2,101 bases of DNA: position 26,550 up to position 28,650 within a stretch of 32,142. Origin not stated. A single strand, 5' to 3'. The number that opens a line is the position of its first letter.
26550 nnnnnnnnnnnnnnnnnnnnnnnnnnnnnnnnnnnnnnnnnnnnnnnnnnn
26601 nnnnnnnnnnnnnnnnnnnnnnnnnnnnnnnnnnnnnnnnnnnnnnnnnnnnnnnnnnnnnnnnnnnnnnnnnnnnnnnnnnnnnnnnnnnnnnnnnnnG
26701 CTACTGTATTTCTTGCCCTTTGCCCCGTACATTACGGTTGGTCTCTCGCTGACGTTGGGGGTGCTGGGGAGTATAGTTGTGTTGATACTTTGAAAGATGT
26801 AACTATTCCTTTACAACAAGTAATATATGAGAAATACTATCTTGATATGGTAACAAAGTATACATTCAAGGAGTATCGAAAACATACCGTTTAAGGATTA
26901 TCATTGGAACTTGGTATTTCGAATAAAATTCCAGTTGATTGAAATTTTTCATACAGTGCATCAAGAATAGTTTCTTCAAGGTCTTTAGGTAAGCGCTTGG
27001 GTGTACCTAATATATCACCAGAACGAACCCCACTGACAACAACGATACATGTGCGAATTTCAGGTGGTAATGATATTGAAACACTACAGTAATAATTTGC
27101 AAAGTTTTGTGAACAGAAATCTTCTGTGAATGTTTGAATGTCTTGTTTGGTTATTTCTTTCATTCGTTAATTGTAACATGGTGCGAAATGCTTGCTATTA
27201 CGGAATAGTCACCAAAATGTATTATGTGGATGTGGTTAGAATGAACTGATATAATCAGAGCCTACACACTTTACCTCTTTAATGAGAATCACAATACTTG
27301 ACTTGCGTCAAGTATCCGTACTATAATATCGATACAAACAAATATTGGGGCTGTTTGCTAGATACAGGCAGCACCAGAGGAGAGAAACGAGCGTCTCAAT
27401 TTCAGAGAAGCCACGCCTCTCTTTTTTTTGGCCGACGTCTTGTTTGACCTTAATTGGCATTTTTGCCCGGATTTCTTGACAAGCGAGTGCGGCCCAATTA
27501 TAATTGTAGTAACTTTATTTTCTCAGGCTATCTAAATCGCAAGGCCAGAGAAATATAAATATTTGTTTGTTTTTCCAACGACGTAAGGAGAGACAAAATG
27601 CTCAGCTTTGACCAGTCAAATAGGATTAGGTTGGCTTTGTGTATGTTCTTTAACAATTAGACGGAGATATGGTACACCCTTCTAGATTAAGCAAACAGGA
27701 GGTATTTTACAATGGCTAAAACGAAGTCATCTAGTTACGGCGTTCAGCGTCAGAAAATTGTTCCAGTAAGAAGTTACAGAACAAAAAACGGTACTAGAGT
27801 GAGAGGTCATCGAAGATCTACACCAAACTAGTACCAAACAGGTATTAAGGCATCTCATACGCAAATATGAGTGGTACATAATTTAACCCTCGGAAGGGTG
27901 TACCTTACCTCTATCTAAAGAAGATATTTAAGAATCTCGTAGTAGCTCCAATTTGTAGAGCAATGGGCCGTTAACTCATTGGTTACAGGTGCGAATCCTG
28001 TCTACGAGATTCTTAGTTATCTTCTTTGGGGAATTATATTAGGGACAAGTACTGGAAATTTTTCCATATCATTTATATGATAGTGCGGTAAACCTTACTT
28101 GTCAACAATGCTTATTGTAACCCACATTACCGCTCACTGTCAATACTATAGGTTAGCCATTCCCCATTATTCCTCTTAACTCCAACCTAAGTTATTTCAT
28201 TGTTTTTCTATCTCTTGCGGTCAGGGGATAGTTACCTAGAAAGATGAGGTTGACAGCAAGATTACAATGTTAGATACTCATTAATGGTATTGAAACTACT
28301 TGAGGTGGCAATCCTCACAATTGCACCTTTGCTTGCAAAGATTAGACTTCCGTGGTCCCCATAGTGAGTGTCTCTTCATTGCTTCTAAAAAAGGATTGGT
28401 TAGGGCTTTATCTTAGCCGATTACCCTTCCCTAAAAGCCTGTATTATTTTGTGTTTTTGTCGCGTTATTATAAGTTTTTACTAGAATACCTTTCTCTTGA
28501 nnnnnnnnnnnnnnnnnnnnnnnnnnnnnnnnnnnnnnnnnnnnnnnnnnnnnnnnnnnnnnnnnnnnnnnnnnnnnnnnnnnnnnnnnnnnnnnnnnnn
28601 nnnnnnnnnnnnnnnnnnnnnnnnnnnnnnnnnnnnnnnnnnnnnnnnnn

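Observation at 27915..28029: tRNA-Asn(GUU)-like cloverleaf capping a roughly 28-bp leader/trailer helix, with changes at universally conserved tRNA positions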

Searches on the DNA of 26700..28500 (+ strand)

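Call 11: search_rna_families(source=window, start=26700, end=28500, threshold=evalue, max_evalue=5, show_alignments=3)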
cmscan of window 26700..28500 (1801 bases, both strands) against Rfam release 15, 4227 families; matches with E-value up to 5: 4.
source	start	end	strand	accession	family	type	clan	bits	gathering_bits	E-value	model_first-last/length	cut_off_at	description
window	27936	28009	+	RF00005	tRNA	Gene; tRNA;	CL00001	52.8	29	4.8e-10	1-71/71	no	tRNA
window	27773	27938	-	RF00557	L10_leader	Cis-reg; leader;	-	24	44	0.28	1-138/138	no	Ribosomal protein L10 leader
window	27919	28025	-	RF03940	MIR9563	Gene; miRNA;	-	21.6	90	0.48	1-127/127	no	MIR9563 microRNA precursor family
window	27470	27512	-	RF02086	Yar_2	Gene; lncRNA;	-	14.6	50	4.3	32-74/74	no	Yellow-achaete intergenic RNA conserved region 2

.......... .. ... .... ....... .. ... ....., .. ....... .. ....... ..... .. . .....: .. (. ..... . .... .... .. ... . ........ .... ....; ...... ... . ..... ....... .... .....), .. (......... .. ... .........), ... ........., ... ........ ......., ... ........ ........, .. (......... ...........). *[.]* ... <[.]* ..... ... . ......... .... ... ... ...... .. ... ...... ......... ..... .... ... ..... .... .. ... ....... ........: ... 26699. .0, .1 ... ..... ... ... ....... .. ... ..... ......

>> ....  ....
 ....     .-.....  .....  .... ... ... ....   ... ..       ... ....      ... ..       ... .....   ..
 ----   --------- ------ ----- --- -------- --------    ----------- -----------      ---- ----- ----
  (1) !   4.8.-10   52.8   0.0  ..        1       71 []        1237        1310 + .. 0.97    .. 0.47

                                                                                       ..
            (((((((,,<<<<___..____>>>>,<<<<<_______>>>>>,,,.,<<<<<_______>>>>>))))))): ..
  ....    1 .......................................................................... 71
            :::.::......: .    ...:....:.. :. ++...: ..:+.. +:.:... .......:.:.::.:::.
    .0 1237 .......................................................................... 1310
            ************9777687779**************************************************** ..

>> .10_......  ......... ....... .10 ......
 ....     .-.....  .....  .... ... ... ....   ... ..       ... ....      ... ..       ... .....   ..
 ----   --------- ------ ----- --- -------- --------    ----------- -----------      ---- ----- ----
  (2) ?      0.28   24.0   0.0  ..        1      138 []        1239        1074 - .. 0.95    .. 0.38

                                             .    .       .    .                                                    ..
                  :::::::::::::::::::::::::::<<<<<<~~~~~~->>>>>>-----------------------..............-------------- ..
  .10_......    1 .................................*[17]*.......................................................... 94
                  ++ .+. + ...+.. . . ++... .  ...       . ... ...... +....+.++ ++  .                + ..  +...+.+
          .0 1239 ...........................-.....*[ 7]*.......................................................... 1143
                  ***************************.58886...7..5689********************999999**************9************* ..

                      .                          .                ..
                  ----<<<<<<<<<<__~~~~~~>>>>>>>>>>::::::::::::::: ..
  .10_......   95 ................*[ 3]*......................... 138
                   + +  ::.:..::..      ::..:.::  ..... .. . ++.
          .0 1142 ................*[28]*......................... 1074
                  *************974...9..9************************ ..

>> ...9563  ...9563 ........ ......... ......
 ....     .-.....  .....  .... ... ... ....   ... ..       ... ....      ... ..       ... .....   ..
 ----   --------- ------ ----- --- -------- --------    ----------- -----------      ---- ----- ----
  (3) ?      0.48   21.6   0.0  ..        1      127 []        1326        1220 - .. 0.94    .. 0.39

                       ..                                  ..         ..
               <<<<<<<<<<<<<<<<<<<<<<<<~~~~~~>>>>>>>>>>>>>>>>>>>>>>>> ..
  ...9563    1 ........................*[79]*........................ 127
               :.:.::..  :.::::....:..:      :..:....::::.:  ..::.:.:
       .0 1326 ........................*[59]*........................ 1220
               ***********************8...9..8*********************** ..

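Call 63: search_dna_similar(query=window:27480-28100:+, collection=phages, mode=distant, max_evalue=0.01, max_rows=15)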
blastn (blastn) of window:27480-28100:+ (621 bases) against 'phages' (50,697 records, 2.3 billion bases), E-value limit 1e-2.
No match.

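Call 64: search_dna_similar(query=window:27480-28100:+, collection=plasmids, mode=distant, max_evalue=0.01, max_rows=15)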
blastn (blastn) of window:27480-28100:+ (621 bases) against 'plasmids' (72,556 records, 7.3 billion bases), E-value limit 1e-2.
Records with a match: 1; places in all: 1; records where one place covers at least 80% of the query: 0.
Best place of each record, by identity: 60-80% 1.
By first word of the organism name: Bacillus 1.
By predicted mobility (MOB-suite, as given by PLSDB): non-mobilizable 1.
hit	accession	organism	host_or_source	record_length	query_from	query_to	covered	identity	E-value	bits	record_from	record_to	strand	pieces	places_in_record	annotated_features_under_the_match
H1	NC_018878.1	Bacillus thuringiensis Bt407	-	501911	446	523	13%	76.3%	4e-3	51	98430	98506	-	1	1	hypothetical protein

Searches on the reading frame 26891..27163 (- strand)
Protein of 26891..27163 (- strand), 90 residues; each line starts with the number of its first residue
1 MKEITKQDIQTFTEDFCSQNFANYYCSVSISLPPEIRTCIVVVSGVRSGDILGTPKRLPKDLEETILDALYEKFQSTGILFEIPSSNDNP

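Call 9: search_protein_families(library=pfam, proteins=[window:26891-27163:-], max_evalue=0.01)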
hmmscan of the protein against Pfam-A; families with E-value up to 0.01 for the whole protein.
window:26891-27163:- (90 aa): 0 families

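Call 54: search_protein_families(library=padloc, proteins=[window:26891-27163:-], max_evalue=0.1)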
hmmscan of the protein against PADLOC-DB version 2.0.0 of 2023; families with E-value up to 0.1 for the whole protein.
window:26891-27163:- (90 aa): 0 families

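Call 55: search_protein_families(library=phrogs, proteins=[window:26891-27163:-], max_evalue=0.1)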
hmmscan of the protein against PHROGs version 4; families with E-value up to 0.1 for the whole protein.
window:26891-27163:- (90 aa): 0 families

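Call 56: search_protein_families(library=ncbifam, proteins=[window:26891-27163:-], max_evalue=0.1)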
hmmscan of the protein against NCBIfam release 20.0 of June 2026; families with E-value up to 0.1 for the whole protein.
window:26891-27163:- (90 aa): 0 families

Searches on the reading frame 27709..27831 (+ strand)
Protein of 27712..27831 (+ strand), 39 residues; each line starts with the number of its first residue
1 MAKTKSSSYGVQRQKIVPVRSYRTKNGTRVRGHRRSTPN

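Call 26: find_encoding_contigs(protein=window:27712-27831:+, flank=10000, max_places=10)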
Protein window:27712-27831:+ (39 aa): 3 contigs read that carry it; 3 places shown.
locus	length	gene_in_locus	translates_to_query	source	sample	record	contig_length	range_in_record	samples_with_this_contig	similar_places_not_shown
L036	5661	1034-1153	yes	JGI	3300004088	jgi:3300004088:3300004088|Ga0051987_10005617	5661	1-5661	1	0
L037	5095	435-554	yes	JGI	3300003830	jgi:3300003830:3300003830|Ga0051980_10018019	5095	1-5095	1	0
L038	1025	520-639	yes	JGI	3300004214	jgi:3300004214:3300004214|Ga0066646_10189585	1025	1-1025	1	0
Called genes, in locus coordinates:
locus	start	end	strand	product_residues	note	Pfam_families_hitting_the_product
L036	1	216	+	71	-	?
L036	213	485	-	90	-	-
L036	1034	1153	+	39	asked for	-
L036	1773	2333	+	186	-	-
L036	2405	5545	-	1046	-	PF02384:N6_Mtase, PF20473:MmeI_Mtase, PF07669:Eco57I, PF18135:Type_ISP_C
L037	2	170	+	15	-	?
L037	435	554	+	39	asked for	-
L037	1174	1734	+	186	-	-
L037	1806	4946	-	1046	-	PF02384:N6_Mtase, PF20473:MmeI_Mtase, PF07669:Eco57I, PF18135:Type_ISP_C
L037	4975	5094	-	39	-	?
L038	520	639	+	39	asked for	-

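Call 31: find_homologous_proteins(query=window:27709-27828:+, max_evalue=0.01)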
Query window:27709-27828:+ (40 aa): 31 proteins with E <= 0.01 among 43 candidates.
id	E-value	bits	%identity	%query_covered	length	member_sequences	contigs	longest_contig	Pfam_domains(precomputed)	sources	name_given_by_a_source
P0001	4.2e-17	76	100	98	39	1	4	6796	-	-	-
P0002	1.5e-12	63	82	98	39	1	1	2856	-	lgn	-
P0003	2.3e-12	62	82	98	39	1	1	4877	-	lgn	-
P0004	1.2e-11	60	79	98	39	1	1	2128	-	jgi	jgi:hypothetical protein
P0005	2.0e-10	56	79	98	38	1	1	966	-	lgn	-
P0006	2.4e-10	56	74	98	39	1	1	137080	-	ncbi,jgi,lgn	jgi:hypothetical protein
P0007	9.8e-10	54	74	98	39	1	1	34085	-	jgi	-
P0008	1.1e-9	54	74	98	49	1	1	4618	-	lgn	-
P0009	1.4e-9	54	74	98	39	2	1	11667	-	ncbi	-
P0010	2.3e-9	53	74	98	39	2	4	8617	-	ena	-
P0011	4.1e-9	52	77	98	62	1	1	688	-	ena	-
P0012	4.9e-9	52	78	100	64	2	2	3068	-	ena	-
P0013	8.3e-9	51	70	100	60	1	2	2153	-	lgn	-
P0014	1.0e-8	51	72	98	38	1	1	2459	-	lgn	-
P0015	2.1e-8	50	68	100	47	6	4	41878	-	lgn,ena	-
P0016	2.2e-8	50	69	98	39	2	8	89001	-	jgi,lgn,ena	-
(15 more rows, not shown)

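Call 32: find_encoding_contigs(protein=P0006, flank=10000, max_places=4)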
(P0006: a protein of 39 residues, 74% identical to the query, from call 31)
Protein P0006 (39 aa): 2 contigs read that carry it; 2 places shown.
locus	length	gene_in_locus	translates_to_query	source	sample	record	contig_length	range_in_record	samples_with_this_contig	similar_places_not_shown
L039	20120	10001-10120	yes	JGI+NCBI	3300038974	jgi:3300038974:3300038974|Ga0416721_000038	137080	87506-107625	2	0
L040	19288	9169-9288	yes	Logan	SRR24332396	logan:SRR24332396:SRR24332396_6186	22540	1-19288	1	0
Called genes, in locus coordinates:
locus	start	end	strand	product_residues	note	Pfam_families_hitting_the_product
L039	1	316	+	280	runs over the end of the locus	PF02224:Cytidylate_kin (faint), PF13189:Cytidylate_kin2, PF13207:AAA_17 (weak), PF13238:AAA_18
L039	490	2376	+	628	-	-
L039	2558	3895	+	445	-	PF13375:RnfC_N, PF01512:Complex1_51K, PF10531:SLBB, PF13237:Fer4_10 (weak), PF12838:Fer4_7 (weak)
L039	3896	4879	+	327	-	PF03116:NQR2_RnfD_RnfE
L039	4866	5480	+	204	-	PF04205:FMN_bind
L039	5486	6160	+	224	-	PF02508:Rnf-Nqr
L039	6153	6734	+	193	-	PF02508:Rnf-Nqr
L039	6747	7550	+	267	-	PF04060:FeS, PF00037:Fer4, PF14697:Fer4_21, PF12838:Fer4_7, PF13187:Fer4_9, PF13237:Fer4_10, PF14697:Fer4_21, PF00037:Fer4, +12 more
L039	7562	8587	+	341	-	PF02424:ApbE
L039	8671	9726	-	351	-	PF01381:HTH_3 (faint)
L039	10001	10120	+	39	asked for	-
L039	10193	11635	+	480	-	PF28123:DUF8370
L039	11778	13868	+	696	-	PF02384:N6_Mtase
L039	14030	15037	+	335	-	PF01420:Methylase_S (weak)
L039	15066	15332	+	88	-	PF05402:PqqD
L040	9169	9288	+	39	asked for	-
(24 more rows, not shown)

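Call 33: find_encoding_contigs(protein=P0002, flank=10000, max_places=4)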
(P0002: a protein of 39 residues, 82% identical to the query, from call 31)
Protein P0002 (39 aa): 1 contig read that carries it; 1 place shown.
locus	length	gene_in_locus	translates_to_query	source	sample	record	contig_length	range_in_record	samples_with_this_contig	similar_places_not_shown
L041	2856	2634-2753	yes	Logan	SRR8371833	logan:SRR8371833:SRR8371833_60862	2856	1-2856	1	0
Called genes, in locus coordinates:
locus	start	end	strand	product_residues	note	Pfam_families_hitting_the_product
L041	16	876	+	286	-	-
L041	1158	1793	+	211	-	-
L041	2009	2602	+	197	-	PF00589:Phage_integrase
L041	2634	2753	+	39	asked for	-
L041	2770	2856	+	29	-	?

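Call 34: find_encoding_contigs(protein=P0016, flank=10000, max_places=8)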
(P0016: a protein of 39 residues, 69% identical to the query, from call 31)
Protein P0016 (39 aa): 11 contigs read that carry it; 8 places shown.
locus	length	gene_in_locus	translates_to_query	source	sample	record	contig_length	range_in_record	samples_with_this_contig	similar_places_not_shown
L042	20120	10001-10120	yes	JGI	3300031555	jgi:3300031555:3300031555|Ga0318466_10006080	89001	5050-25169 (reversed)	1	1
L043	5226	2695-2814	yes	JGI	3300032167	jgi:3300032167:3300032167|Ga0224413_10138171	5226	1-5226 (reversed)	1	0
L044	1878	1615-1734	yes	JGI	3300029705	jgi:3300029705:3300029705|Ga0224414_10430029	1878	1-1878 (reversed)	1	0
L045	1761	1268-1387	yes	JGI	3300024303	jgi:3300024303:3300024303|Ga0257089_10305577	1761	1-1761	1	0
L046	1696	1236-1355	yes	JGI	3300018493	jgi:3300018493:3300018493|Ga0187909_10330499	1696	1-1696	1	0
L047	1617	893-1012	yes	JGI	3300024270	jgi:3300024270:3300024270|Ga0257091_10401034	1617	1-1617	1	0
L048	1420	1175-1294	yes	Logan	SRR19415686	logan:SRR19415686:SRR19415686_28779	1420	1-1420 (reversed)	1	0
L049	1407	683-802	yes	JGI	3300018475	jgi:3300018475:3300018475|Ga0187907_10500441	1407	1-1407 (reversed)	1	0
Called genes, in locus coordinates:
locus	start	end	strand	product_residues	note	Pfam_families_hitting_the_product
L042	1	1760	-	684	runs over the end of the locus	PF00270:DEAD (faint), PF04851:ResIII, PF17757:UvrB_inter, PF27431:UvrB_3rd, PF00271:Helicase_C, PF12344:UvrB, PF02151:UVR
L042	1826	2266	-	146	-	PF03352:Adenine_glyco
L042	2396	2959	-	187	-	PF01467:CTP_transf_like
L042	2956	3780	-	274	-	PF02540:NAD_synthase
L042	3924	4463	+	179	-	PF06541:ABC_trans_CmpB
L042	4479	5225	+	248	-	PF25087:GMPPB_C (faint), PF25084:LbH_EIF2B (weak), PF00132:Hexapep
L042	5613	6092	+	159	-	-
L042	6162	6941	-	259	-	PF00717:Peptidase_S24 (weak)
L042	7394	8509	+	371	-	-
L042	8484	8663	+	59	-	PF12728:HTH_17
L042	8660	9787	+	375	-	PF14657:Arm-DNA-bind_4, PF14659:Phage_int_SAM_3, PF00589:Phage_integrase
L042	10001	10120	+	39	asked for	-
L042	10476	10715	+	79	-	PF13443:HTH_26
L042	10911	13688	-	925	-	PF07517:SecA_DEAD, PF00270:DEAD, PF01043:SecA_PP_bind, PF21090:P-loop_SecA, PF07516:SecA_SW, PF02810:SEC-C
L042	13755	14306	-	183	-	-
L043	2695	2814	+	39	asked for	-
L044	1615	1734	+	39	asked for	-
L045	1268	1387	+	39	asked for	-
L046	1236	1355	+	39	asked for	-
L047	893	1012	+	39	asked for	-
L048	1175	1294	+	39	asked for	-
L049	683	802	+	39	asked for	-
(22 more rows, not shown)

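Call 54: search_protein_families(library=padloc, proteins=[window:27712-27831:+], max_evalue=0.1)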
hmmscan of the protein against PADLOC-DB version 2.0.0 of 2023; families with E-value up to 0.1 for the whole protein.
window:27712-27831:+ (39 aa): 0 families

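Call 55: search_protein_families(library=phrogs, proteins=[window:27712-27831:+], max_evalue=0.1)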
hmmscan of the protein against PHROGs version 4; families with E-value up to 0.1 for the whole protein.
window:27712-27831:+ (39 aa): 1 family
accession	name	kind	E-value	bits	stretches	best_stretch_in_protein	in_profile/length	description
phrog_21154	-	unknown function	5.2e-08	34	1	12-39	16-46/47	-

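Call 56: search_protein_families(library=ncbifam, proteins=[window:27712-27831:+], max_evalue=0.1)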
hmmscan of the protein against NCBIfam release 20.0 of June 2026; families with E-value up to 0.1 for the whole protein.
window:27712-27831:+ (39 aa): 0 families

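Call 97: search_dna_similar(query=window:27712-27828:+, collection=phages, mode=protein, max_evalue=0.01, max_rows=20)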
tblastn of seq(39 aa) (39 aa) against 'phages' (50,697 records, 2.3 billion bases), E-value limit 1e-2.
Records with a match: 6; places in all: 6; records where one place covers at least 80% of the query: 4.
Best place of each record, by identity: 60-80% 6.
By first word of the organism name: Lacticaseibacillus 4; Marinitoga 2.
By host as written in the record: Lacticaseibacillus rhamnosus LMG 25881 1; Lacticaseibacillus rhamnosus LMG 23551 1; Lacticaseibacillus casei LMG 10768 1; Lacticaseibacillus rhamnosus LMG 23327 1; Marinitoga camini 1197 1; Marinitoga camini 1155 1.
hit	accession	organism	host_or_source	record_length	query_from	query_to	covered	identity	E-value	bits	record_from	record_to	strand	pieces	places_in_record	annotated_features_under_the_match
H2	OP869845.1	Lacticaseibacillus phage R10.1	Lacticaseibacillus rhamnosus LMG 25881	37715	1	39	100%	64.1%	5e-7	48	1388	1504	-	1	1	none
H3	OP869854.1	Lacticaseibacillus phage R26.26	Lacticaseibacillus rhamnosus LMG 23551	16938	1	39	100%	64.1%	1e-6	47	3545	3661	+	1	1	none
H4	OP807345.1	Lacticaseibacillus phage R3.3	Lacticaseibacillus casei LMG 10768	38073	1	39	100%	64.1%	2e-6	47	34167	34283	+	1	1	none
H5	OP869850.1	Lacticaseibacillus phage R24.2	Lacticaseibacillus rhamnosus LMG 23327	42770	1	39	100%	61.5%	8e-6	45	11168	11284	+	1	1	none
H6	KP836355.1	Marinitoga camini virus 1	Marinitoga camini 1197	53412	14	39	67%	72.4%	2e-3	38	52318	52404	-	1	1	hypothetical protein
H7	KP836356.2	Marinitoga camini virus 2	Marinitoga camini 1155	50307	14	39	67%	72.4%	2e-3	38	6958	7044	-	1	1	hypothetical protein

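Call 98: search_dna_similar(query=window:27712-27828:+, collection=plasmids, mode=protein, max_evalue=0.01, max_rows=20)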
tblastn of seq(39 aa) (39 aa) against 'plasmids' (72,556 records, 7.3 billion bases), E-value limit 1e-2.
No match.

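Call 99: get_annotated_region(hit=H2, flank=2500)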
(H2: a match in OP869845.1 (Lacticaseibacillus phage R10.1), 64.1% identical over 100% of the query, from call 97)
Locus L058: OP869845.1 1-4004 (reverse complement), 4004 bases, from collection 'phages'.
description: Lacticaseibacillus phage R10.1, complete genome.
organism: Lacticaseibacillus phage R10.1 (NCBI taxid 3017300)
taxonomy: Viruses; Duplodnaviria; Heunggongvirae; Uroviricota; Caudoviricetes; Pleetrevirus
host: Lacticaseibacillus rhamnosus LMG 25881; source: -; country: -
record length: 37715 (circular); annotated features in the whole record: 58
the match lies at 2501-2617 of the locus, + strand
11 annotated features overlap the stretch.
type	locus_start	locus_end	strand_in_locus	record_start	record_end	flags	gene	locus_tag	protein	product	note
CDS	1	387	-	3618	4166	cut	-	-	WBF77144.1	hypothetical protein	-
CDS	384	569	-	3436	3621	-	-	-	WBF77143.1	hypothetical protein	-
CDS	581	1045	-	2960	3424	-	-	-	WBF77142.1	hypothetical protein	-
CDS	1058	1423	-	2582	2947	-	-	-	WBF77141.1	hypothetical protein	-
CDS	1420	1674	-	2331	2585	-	-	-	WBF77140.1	hypothetical protein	-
CDS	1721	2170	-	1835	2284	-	-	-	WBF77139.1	hypothetical protein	-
CDS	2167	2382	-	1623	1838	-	-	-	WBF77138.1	hypothetical protein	-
CDS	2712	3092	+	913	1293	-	-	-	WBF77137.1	hypothetical protein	-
CDS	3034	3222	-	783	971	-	-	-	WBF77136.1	hypothetical protein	-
CDS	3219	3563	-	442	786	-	-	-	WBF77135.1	hypothetical protein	-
CDS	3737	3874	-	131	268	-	-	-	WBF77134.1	hypothetical protein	-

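Call 100: get_annotated_region(hit=H6, flank=2500)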
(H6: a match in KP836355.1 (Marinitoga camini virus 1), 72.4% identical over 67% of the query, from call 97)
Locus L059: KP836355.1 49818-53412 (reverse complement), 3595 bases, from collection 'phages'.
description: Marinitoga camini virus 1, complete genome.
organism: Marinitoga camini virus 1 (NCBI taxid 1629954)
taxonomy: Viruses; Duplodnaviria; Heunggongvirae; Uroviricota; Caudoviricetes
host: Marinitoga camini 1197; source: -; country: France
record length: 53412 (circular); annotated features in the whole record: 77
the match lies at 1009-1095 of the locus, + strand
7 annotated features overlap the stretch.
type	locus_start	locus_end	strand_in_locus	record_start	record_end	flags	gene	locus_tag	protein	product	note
CDS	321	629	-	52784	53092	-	-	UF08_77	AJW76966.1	hypothetical protein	-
CDS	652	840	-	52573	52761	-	-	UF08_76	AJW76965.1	hypothetical protein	-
CDS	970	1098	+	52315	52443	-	-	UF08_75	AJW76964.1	hypothetical protein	-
CDS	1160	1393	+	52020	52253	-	-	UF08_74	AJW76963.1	hypothetical protein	-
CDS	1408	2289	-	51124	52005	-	-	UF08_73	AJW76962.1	recombinational DNA repair protein RecT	recombinational DNA repair protein RecT (prophage associated)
CDS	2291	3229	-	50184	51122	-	-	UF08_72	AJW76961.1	recombination-related protein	Protein gp47, recombination-related [Bacteriophage A118]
CDS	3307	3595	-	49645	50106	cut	-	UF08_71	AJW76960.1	hypothetical protein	-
